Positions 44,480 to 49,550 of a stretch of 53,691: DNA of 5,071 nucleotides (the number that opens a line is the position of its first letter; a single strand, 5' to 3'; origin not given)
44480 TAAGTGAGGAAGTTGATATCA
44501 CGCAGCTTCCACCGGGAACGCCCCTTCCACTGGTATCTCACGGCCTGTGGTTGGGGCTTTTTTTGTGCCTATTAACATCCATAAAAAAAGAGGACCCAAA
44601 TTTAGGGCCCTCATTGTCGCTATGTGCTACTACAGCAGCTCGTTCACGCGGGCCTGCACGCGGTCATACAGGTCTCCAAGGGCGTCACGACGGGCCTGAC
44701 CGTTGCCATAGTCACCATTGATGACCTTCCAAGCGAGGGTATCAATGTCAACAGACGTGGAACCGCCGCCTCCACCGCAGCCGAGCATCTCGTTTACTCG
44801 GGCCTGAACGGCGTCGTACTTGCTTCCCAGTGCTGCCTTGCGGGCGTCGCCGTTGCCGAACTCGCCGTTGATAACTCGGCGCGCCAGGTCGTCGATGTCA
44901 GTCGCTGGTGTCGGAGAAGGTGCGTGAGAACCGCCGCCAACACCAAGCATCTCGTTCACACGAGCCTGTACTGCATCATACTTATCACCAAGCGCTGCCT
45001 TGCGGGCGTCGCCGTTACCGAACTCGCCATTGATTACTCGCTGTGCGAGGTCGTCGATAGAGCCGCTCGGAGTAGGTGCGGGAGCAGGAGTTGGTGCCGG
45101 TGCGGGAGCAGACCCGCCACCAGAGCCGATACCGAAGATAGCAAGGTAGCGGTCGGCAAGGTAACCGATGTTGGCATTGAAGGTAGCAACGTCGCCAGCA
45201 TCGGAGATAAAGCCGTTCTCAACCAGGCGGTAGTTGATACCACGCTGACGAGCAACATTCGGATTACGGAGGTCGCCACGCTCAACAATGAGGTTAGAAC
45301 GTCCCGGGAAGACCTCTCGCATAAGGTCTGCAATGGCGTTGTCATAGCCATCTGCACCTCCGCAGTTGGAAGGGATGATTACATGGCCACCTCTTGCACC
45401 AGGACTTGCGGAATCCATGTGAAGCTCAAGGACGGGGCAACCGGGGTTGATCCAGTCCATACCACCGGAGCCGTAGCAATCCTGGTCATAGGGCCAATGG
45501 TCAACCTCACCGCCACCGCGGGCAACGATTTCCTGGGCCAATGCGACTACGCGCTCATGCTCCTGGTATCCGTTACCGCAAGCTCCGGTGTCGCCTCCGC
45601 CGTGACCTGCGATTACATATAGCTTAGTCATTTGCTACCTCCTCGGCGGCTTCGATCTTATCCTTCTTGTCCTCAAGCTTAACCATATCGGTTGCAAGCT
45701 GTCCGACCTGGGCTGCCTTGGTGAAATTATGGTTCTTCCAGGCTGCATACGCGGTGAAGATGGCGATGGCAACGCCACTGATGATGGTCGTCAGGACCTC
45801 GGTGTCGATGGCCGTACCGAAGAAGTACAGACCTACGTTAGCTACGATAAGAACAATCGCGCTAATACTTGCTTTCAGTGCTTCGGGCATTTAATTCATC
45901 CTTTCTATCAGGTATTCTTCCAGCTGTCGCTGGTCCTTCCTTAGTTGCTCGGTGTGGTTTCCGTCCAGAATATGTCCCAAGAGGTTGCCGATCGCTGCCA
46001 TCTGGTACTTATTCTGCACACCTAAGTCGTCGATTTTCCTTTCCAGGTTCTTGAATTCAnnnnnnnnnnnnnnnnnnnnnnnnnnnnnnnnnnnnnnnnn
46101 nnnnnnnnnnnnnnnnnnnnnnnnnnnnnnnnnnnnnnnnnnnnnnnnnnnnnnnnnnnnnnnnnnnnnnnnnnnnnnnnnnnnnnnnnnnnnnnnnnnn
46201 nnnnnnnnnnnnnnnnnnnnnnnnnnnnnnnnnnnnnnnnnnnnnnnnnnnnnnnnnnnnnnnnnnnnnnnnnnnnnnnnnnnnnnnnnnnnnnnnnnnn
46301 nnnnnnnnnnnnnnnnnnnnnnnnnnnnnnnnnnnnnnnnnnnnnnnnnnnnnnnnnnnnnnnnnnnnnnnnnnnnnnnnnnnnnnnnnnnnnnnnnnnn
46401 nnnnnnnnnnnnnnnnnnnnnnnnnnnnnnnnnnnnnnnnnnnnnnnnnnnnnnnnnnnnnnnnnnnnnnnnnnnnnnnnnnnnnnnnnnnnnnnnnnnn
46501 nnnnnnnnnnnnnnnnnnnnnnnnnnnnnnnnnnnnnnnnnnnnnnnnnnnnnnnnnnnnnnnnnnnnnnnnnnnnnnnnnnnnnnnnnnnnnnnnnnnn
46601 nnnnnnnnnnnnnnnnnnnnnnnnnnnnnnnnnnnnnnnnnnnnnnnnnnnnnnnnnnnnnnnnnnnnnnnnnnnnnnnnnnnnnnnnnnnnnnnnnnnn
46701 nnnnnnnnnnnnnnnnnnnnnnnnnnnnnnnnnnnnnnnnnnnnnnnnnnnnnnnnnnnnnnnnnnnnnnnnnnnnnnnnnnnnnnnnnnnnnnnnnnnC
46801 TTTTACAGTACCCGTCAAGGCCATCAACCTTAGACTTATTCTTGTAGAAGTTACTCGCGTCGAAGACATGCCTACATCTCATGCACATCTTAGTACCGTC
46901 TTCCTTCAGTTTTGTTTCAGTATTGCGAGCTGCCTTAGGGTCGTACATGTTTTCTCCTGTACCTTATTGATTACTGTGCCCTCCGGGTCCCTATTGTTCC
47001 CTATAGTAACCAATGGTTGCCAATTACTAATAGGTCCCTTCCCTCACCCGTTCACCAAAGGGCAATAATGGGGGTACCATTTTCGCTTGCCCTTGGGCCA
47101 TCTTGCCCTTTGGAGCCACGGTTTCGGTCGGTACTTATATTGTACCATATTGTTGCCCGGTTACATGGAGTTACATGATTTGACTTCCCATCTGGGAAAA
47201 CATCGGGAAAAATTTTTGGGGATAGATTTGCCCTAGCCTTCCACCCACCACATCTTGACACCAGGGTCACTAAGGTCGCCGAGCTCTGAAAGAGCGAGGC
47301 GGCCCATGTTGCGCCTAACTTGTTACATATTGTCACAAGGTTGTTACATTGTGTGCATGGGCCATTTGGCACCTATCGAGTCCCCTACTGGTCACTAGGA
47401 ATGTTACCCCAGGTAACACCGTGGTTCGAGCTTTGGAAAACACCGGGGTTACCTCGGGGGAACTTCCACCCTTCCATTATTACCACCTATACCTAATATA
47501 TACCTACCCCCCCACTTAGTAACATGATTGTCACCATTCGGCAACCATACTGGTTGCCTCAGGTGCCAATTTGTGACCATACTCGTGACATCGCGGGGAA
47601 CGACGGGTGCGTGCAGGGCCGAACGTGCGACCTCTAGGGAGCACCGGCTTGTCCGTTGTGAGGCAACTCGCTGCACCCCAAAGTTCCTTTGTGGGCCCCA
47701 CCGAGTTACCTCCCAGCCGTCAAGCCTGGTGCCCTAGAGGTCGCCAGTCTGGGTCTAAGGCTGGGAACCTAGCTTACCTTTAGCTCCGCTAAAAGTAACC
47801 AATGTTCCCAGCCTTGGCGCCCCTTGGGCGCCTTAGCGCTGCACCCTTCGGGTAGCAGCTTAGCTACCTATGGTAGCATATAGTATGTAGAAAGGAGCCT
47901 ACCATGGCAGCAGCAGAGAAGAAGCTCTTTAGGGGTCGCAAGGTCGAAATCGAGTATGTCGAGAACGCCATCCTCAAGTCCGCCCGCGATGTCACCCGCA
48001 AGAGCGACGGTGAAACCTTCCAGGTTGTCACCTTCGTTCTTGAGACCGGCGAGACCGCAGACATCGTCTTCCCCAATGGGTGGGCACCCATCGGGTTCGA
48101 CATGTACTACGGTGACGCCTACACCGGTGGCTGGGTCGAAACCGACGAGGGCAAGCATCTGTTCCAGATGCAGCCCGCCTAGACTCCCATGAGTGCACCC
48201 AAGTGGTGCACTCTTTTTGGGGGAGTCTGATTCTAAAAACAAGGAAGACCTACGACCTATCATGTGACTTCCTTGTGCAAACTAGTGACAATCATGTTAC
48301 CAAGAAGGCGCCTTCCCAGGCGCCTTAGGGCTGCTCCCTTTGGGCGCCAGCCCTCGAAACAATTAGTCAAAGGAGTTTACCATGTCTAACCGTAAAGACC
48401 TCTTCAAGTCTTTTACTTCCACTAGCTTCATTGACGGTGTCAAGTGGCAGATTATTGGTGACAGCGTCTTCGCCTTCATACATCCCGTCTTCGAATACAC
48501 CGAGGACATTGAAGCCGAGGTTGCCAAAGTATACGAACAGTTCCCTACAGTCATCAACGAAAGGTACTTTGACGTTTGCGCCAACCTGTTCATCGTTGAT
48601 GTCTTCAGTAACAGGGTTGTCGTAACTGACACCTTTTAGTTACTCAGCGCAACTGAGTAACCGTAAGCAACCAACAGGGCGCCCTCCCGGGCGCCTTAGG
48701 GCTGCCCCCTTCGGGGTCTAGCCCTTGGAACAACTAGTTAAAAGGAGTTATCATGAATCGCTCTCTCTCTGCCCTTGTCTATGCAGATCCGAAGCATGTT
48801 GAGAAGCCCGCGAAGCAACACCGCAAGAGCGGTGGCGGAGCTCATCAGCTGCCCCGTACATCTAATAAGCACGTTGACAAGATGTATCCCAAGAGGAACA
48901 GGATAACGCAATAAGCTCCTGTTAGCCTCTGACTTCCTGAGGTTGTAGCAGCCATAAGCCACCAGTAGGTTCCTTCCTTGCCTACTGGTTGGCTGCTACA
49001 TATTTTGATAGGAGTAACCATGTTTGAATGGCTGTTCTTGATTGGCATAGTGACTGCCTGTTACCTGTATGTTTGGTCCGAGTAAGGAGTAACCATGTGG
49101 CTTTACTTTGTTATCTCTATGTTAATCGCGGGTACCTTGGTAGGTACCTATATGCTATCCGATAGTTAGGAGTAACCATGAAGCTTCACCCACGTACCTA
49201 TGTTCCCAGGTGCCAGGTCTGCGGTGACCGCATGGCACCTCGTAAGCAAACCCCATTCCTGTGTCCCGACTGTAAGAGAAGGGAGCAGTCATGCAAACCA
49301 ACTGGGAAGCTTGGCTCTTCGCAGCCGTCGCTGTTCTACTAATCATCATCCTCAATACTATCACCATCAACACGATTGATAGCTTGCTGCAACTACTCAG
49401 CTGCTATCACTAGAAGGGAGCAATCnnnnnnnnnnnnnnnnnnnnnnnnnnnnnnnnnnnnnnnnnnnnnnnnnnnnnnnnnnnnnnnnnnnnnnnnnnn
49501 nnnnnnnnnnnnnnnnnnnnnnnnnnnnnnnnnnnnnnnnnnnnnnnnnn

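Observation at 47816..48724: Conserved double-hairpin cassettes in front of the first three early genes: candidate hairpin promoters for the injected RNAP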

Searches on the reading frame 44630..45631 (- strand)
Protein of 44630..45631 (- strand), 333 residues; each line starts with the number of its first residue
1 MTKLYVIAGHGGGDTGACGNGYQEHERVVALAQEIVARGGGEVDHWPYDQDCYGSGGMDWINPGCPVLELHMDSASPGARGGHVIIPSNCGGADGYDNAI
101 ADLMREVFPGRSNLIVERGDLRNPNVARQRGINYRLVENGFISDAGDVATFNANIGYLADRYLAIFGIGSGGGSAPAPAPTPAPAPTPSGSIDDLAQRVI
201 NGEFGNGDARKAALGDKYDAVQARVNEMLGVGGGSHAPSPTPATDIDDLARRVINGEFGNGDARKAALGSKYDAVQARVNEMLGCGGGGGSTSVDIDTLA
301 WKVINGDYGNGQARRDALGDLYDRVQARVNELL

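Call 51: search_protein_families(library=phrogs, proteins=[window:44630-45631:-], max_evalue=0.001)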
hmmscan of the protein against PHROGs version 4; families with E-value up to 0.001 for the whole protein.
window:44630-45631:- (333 aa): 7 families
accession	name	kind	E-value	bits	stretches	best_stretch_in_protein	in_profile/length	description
phrog_7698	-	lysis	2.8e-61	209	2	186-284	215-315/316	endolysin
phrog_3861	-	lysis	3.1e-33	116.4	3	188-229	194-235/455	amidase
phrog_489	-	lysis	5.8e-20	72.5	1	2-159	165-341/459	endolysin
phrog_16241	-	lysis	7e-17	62.9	1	121-330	81-287/290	endolysin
phrog_2742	-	lysis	3.7e-13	50.6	1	1-154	1-163/318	endolysin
phrog_435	-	lysis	3.5e-12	47.1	2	68-154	187-269/556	endolysin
phrog_6658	-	unknown function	0.00044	21.3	0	262-304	10-48/121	-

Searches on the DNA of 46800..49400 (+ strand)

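Call 6: search_dna_similar(query=window:47400-49400:+, collection=phages, mode=distant, max_rows=30)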
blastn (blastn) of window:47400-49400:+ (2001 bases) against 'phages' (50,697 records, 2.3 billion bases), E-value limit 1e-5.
No match.

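Call 57: search_rna_families(source=window, start=46800, end=49100, threshold=evalue, max_evalue=5)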
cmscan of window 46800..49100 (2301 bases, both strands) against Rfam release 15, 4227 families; matches with E-value up to 5: 2.
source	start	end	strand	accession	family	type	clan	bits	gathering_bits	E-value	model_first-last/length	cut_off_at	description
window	47639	47736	+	RF00761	mir-340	Gene; miRNA;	-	17.3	70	4.6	1-95/95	no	mir-340 microRNA precursor family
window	48998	49038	-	RF02359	MS2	Cis-reg;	-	15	40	2.6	1-36/36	no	Bacteriophage MS2 operator hairpin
